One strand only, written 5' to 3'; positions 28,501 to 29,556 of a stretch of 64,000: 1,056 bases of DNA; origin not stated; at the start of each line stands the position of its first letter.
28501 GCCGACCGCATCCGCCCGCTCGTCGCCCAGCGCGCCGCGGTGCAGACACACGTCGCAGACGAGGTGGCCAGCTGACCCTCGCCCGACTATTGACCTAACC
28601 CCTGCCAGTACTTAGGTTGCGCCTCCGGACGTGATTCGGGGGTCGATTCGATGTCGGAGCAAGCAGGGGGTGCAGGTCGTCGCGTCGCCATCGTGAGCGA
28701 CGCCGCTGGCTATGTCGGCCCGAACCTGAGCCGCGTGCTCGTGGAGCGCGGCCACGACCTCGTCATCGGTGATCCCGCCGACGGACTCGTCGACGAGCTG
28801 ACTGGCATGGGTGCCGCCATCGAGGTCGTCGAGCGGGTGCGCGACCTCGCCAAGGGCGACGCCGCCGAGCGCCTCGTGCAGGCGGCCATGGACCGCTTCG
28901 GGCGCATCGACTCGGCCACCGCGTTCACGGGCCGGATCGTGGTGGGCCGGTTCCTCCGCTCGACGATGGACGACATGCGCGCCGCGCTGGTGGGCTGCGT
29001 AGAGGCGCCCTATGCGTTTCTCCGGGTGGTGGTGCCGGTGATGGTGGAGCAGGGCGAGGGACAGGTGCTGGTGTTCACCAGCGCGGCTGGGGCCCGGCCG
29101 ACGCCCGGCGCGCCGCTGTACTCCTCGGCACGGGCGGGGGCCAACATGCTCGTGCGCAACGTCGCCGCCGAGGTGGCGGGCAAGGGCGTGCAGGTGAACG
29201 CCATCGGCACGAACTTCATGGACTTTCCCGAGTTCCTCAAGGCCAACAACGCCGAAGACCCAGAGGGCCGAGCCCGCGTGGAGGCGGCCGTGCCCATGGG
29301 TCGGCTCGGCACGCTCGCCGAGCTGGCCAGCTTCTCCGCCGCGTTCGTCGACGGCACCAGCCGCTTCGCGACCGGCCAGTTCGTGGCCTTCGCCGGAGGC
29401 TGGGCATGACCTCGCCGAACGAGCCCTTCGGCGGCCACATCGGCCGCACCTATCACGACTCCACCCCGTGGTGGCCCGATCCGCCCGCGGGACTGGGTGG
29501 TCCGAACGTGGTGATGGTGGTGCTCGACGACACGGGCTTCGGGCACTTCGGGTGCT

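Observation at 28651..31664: Halohydrin-dehalogenase-type SDR protein in an ATGA-coupled operon with a Cys-type sulfatase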

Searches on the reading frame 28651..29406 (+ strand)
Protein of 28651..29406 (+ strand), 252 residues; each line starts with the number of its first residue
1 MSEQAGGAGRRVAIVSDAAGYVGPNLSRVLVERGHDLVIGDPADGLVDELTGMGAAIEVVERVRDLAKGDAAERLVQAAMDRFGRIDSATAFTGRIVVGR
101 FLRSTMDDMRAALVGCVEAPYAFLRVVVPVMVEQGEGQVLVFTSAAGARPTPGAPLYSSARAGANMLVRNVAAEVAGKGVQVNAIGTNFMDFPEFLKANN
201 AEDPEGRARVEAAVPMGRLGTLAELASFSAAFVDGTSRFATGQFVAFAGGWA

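Call 4: search_protein_families(library=pfam, proteins=[window:28651-29406:+], max_evalue=0.01)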
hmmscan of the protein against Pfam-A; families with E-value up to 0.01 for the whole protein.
window:28651-29406:+ (252 aa): 3 families
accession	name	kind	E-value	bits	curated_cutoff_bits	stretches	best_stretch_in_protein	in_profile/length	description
PF13561.12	adh_short_C2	-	1.5e-27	97.2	27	1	25-251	11-235/236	Enoyl-(Acyl carrier protein) reductase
PF00106.31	adh_short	-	8.5e-21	74.8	26.6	1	12-198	2-189/195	short chain dehydrogenase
PF08659.16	KR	-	0.00077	19.9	22.6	1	15-171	5-163/180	KR domain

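Call 5: search_protein_families(library=ncbifam, proteins=[window:28651-29406:+], max_evalue=0.01)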
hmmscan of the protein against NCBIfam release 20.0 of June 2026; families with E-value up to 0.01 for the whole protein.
window:28651-29406:+ (252 aa): 190 families (the best 25 are shown)
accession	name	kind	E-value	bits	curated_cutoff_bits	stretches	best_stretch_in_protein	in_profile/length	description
NF005559.1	PRK07231.1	subfamily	1e-27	97.2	215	1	11-251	5-247/249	glucose 1-dehydrogenase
NF004791.0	PRK06138.1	equivalog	1.4e-24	86.8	312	1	11-251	6-249/252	SDR family oxidoreductase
NF004198.0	PRK05653.1-3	equivalog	9.5e-23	80.9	296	1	11-250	8-245/248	3-oxoacyl-ACP reductase FabG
NF009384.0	PRK12743.1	equivalog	1.5e-22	80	264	1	10-250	6-246/258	SDR family oxidoreductase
NF047420.2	EF_P_mod_YmfI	equivalog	3.6e-22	79.3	238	1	13-251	2-235/236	elongation factor P 5-aminopentanone reductase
NF006080.0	PRK08226.1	equivalog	4e-22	78.9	356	1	11-250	7-252/263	SDR family oxidoreductase UcpA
NF052558.1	MBtsdlDhBudC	equivalog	1.5e-21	77.1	270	1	11-250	4-240/250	meso-2,3-butanediol dehydrogenase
TIGR01830.1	3oxo_ACP_reduc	equivalog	5.3e-21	75.4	297.75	1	13-250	1-237/239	3-oxoacyl-[acyl-carrier-protein] reductase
NF006598.0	PRK09135.1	equivalog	2.3e-20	73.2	288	1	10-250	6-244/249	pteridine reductase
NF004818.0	PRK06172.1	equivalog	3.5e-20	72.4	336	1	11-251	8-250/253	SDR family oxidoreductase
NF005873.0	PRK07814.1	equivalog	1e-19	71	346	1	11-250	11-250/263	SDR family oxidoreductase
NF009466.0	PRK12826.1-2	subfamily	1.1e-19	70.9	222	1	11-250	4-243/248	3-oxoacyl-ACP reductase FabG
NF005067.0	PRK06484.1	equivalog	1.8e-19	69.7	713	1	9-252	8-252/524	short chain dehydrogenase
NF004847.0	PRK06198.1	subfamily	3.1e-19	69.3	240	1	11-247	8-251/269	oxidoreductase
TIGR01829.1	AcAcCoA_reduct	subfamily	4.5e-19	69.1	302.1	1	11-250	1-239/242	acetoacetyl-CoA reductase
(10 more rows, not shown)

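Call 6: search_solved_structures(query=window:28651-29406:+, max_evalue=0.01, show_alignments=3)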
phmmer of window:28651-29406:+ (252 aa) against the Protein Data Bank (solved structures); distinct sequences matched with E-value up to 0.01: 443 (the best 60 are shown).
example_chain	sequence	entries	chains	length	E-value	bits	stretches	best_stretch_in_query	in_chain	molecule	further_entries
7wkq_A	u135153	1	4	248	1.2e-105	355.7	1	9-252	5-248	halohydrin dehalogenase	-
8h8y_A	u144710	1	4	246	9.1e-95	320.1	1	9-252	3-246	alpha/beta hydrolase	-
8hqp_A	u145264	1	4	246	8e-93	313.7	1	9-252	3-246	AbHheG_m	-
6i9w_A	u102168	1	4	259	4.9e-60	206.4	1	9-251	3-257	Putative oxidoreductase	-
6i9v_A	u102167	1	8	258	5.8e-60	206.2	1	10-251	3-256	Putative oxidoreductase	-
7qy3_A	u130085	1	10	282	1.1e-59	205.3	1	5-251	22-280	Putative oxidoreductase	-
5o30_A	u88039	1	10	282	2.1e-59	204.3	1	5-251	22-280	Putative oxidoreductase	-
6i9u_A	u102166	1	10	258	3.6e-59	203.6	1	10-251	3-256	Putative oxidoreductase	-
6a41_A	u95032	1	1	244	3.4e-21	79.3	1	68-252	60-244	dehalogenase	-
7b73_A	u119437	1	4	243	8.4e-21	78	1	112-252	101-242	Short-chain dehydrogenase/reductase SDR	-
4nbu_A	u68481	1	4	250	2.5e-20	76.5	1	11-250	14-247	3-oxoacyl-(Acyl-carrier-protein) reductase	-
5kwe_A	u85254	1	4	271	5.6e-18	68.8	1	11-251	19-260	Halohydrin dehalogenase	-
6ux3_A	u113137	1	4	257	6.9e-18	68.5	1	9-251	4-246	Acetoin dehydrogenase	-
4z9f_A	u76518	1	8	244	9e-18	68.1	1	11-251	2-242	Halohydrin epoxidase A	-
3zn2_A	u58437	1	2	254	1.3e-17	67.6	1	12-251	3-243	HALOHYDRIN DEHALOGENASE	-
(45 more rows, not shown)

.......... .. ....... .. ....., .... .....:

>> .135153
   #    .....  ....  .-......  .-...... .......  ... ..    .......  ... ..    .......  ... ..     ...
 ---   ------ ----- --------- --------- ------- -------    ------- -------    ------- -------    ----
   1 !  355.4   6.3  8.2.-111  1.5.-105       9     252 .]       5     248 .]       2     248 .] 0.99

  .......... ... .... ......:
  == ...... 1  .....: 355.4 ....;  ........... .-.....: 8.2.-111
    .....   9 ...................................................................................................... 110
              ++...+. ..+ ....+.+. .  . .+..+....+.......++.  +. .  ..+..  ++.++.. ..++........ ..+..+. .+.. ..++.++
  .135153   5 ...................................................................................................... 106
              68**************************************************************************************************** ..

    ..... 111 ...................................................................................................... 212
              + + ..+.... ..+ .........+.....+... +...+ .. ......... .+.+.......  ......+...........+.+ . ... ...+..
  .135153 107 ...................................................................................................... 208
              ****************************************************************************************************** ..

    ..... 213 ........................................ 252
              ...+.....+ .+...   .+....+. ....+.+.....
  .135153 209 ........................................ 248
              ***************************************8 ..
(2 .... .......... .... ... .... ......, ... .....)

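Call 9: find_homologous_proteins(query=window:28651-29406:+, max_evalue=1e-20)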
Query window:28651-29406:+ (252 aa): 3083 proteins with E <= 1e-20 among 8000 candidates; the best 120 are listed.
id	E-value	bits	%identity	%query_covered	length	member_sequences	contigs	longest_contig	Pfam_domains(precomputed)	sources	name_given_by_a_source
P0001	7.4e-154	528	100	100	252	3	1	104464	PF13561.13,PF00106.32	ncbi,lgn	-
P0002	2.8e-139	480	90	100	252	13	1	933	PF13561.13,PF00106.32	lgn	-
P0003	2.4e-138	477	90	100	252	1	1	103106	PF13561.13,PF00106.32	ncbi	ncbi:MAG: SDR family oxidoreductase [Acidimicrobiales bacterium]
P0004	4.1e-137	473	89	100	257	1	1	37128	PF13561.13,PF00106.32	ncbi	-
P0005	2.1e-131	455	86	98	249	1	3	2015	PF13561.13,PF00106.32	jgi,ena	-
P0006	2.9e-131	454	87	100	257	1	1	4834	PF13561.13,PF00106.32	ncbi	ncbi:MAG: SDR family oxidoreductase [Acidimicrobiales bacterium]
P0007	8.0e-131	453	88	96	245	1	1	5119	PF13561.13,PF00106.32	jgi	jgi:NAD(P)-dependent dehydrogenase (short-subunit alcohol dehydrogenase family)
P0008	9.7e-130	449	88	96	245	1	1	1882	PF13561.13,PF00106.32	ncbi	-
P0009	2.0e-129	448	86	96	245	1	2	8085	PF13561.13,PF00106.32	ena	-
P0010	3.3e-129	448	86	96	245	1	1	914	PF13561.13,PF00106.32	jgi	-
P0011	6.0e-129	447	86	96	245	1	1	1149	PF13561.13,PF00106.32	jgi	jgi:3-oxoacyl-[acyl-carrier protein] reductase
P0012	7.7e-129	446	86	96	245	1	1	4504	PF13561.13,PF00106.32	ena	-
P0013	1.7e-128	445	84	96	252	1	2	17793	PF13561.13,PF00106.32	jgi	jgi:3-oxoacyl-[acyl-carrier protein] reductase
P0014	1.8e-128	445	84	96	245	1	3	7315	PF13561.13,PF00106.32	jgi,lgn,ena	-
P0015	1.9e-128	445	86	96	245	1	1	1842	PF13561.13,PF00106.32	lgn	-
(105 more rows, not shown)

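Call 10: find_related_loci(query=window:28651-29406:+, collection=genome_contigs, flank=6000)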
Query window:28651-29406:+ (252 aa) in genome_contigs; peptide patterns used: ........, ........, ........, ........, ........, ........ (x = any residue, [..] = any of these).
599 stretches matched a pattern (row limit reached: there are more); 281 encode a relative of the query (tblastn E <= 1e-3); the best 80 are kept; 80 distinct loci.
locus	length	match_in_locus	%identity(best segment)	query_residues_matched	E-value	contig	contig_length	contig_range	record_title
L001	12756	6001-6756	90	1-252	4e-147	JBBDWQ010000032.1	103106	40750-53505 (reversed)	MAG: Acidimicrobiales bacterium isolate LejiaD_68_331 Lejia_D_407_length_103106_cov_206, whole genome shotgun sequence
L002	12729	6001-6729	85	10-252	1e-134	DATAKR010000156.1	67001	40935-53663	MAG TPA_asm: Acidimicrobiales bacterium isolate SMAG_U6943 k141_276652, whole genome shotgun sequence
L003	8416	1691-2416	85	10-251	6e-134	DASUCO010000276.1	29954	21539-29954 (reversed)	MAG TPA_asm: Acidimicrobiales bacterium isolate SMAG_U1298 k141_1166532, whole genome shotgun sequence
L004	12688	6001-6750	83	3-252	2e-132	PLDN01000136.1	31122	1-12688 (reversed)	MAG: Acidimicrobiaceae bacterium isolate palsa_601 73.20111000_P2D.26_contig_112, whole genome shotgun sequence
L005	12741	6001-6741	81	6-252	1e-131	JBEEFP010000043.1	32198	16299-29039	MAG: Actinomycetota bacterium isolate BP_99 scaffold_1019618, whole genome shotgun sequence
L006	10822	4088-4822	82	8-252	1e-130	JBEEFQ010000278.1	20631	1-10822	MAG: Actinomycetota bacterium isolate BP_98 scaffold_2830682, whole genome shotgun sequence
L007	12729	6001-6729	80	10-252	5e-127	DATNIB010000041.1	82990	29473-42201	MAG TPA_asm: Acidimicrobiales bacterium isolate SMAG_U11362 k141_253484, whole genome shotgun sequence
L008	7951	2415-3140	81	10-251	6e-127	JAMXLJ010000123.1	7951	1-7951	MAG: Acidimicrobiia bacterium isolate Bin.002_Pasture k127_7295080, whole genome shotgun sequence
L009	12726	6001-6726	86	10-251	5e-136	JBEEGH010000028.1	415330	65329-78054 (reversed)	MAG: Acidimicrobiaceae bacterium isolate BP_82 scaffold_864652, whole genome shotgun sequence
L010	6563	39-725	84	24-252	3e-125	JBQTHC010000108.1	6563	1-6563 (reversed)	MAG: Microthrixaceae bacterium isolate SAW230 c_000000127876, whole genome shotgun sequence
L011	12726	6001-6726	79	10-251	1e-124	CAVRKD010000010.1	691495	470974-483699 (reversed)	MAG: uncultured Actinomycetes bacterium isolate MFD01275.bin.1.251 genome assembly, contig: contig_6781, whole genome sh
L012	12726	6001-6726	80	10-251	2e-124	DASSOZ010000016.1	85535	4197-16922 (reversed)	MAG TPA_asm: Acidimicrobiales bacterium isolate SMAG_U1265 k141_1266565, whole genome shotgun sequence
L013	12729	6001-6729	78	10-252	7e-124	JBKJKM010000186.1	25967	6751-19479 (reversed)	MAG: Acidimicrobiales bacterium isolate ant_bin.242 k117_3215672, whole genome shotgun sequence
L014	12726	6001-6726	79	10-252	1e-123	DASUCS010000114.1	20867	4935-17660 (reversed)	MAG TPA_asm: Acidimicrobiales bacterium isolate SMAG_U1303 k141_1655934, whole genome shotgun sequence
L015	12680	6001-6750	78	4-251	2e-122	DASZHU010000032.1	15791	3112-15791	MAG TPA_asm: Acidimicrobiales bacterium isolate SMAG_U6584 k141_7613060, whole genome shotgun sequence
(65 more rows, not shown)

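Call 32: search_solved_structures(query=window:28651-29406:+, max_evalue=1e-50, show_alignments=5)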
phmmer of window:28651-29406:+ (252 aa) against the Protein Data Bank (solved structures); distinct sequences matched with E-value up to 1e-50: 8.
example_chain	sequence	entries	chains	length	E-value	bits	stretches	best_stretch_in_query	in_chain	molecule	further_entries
7wkq_A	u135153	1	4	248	1.2e-105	355.7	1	9-252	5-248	halohydrin dehalogenase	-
8h8y_A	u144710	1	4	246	9.1e-95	320.1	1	9-252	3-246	alpha/beta hydrolase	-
8hqp_A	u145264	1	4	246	8e-93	313.7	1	9-252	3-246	AbHheG_m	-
6i9w_A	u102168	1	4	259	4.9e-60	206.4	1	9-251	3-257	Putative oxidoreductase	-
6i9v_A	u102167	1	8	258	5.8e-60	206.2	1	10-251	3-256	Putative oxidoreductase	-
7qy3_A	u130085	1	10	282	1.1e-59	205.3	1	5-251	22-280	Putative oxidoreductase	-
5o30_A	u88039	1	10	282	2.1e-59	204.3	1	5-251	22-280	Putative oxidoreductase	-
6i9u_A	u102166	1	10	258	3.6e-59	203.6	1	10-251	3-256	Putative oxidoreductase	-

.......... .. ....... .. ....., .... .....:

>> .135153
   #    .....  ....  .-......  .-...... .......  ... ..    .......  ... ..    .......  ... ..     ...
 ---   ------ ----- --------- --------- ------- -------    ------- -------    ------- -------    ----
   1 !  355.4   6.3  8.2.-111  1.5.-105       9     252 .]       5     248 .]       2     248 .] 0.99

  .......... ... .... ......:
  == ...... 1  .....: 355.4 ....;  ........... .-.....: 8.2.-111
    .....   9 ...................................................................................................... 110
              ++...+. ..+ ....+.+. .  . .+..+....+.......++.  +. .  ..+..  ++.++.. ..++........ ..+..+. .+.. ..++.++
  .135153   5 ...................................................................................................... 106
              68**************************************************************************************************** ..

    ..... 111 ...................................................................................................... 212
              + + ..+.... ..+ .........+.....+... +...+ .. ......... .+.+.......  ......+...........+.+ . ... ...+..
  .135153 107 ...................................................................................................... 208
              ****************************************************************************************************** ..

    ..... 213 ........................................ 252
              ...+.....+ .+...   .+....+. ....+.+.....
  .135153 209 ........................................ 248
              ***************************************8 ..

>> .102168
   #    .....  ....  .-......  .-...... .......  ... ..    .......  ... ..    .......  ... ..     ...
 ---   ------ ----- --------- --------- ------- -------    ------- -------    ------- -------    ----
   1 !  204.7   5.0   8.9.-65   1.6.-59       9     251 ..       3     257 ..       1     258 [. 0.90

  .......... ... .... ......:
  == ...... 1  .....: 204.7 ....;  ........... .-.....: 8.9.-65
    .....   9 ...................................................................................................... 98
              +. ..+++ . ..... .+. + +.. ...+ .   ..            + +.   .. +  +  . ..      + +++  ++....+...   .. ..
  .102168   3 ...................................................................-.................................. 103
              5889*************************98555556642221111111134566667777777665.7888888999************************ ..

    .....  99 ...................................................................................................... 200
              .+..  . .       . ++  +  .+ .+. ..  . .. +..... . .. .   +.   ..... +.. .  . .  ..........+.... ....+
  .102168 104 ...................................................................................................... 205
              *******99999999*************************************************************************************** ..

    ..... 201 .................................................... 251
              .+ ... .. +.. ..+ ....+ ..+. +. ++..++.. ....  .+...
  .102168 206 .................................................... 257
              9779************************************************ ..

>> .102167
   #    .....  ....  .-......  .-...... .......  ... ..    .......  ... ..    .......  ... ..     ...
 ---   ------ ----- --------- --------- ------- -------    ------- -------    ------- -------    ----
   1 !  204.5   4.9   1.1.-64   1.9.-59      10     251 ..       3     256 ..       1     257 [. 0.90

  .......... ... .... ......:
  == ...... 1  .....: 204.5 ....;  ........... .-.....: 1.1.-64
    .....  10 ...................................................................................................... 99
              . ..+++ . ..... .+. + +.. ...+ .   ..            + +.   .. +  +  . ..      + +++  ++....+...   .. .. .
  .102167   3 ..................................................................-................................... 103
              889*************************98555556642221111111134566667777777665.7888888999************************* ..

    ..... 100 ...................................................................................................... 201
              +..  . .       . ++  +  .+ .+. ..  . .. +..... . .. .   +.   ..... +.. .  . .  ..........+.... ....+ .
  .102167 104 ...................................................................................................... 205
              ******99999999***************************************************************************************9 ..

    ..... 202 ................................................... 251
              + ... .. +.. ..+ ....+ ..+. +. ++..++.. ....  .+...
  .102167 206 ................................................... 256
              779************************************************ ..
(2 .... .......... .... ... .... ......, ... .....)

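Call 33: find_encoding_contigs(protein=P0001, flank=2000, max_places=3)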
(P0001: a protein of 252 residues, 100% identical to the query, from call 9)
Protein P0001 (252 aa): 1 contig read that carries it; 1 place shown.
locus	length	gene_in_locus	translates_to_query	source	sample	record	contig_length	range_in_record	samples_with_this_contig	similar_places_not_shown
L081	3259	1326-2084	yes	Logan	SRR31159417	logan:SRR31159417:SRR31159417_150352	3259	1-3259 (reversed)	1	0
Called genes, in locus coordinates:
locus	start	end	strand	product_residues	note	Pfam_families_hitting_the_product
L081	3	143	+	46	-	?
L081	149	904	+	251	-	PF00106:adh_short, PF13561:adh_short_C2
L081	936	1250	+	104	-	PF07876:Dabb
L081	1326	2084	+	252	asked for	PF00106:adh_short, PF13561:adh_short_C2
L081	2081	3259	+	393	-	?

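Call 42: search_protein_representatives(protein=window:28651-29406:+)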
Query: 252 residues. Proteins with E-value up to 0.001 (for the whole library): 31949; up to 1e-10: 1963; up to 1e-30: 47. The best 150 are listed.
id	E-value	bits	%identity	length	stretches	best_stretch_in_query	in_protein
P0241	1.4e-119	414.4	80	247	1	7-251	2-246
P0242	1.6e-91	322.6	83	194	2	123-252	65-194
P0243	3.0e-89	315.1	64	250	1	9-252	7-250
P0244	5.8e-82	291.3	60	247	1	10-252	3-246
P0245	2.9e-75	269.4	59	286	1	9-228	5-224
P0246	4.9e-70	252.3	63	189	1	70-251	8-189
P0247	5.0e-67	242.4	52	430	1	9-252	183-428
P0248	3.1e-65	236.6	50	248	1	10-252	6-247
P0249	3.7e-64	233.0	60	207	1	53-252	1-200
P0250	6.7e-63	228.9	48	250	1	9-251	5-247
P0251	3.6e-62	226.5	73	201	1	8-157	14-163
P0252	4.7e-59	216.3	47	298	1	7-252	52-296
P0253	4.9e-57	209.7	50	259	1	8-252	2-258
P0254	3.0e-56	207.2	69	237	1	70-209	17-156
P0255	4.0e-54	200.2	72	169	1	52-185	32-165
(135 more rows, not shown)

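Call 62: predict_structure(alignment_id=A1)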
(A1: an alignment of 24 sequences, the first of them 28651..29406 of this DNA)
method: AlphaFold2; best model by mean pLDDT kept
length: 252 residues; sequences in the alignment: 24
mean_pLDDT: 74.7   pTM: 0.77
mean pLDDT of the five models: 74.7, 72.3, 71.5, 70.7, 68.6
residues with pLDDT >= 90: 91; 70-90: 72; 50-70: 37; < 50: 52
segments of 3 or more residues with pLDDT < 50: 1-7, 146-153, 188-196, 211-219, 240-246, 248-252
pLDDT, mean of each block of 10 residues (from residue 1): 46 92 91 97 97 98 89 97 97 64 69 83 95 93 55 55 77 82 64 44 59 42 79 69 42 28
secondary structure, 60 per line:
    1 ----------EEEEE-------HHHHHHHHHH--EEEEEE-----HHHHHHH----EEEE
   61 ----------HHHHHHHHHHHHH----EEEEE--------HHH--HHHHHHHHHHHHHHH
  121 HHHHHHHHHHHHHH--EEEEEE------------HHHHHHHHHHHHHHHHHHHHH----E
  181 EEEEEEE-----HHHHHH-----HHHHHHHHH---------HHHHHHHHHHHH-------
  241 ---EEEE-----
elements in order: E11-15 H23-32 E35-40 H46-52 E57-60 H71-83 E88-92 H106-134 E137-142 H155-175 E180-187 H193-198 H204-212 H222-233 E244-247
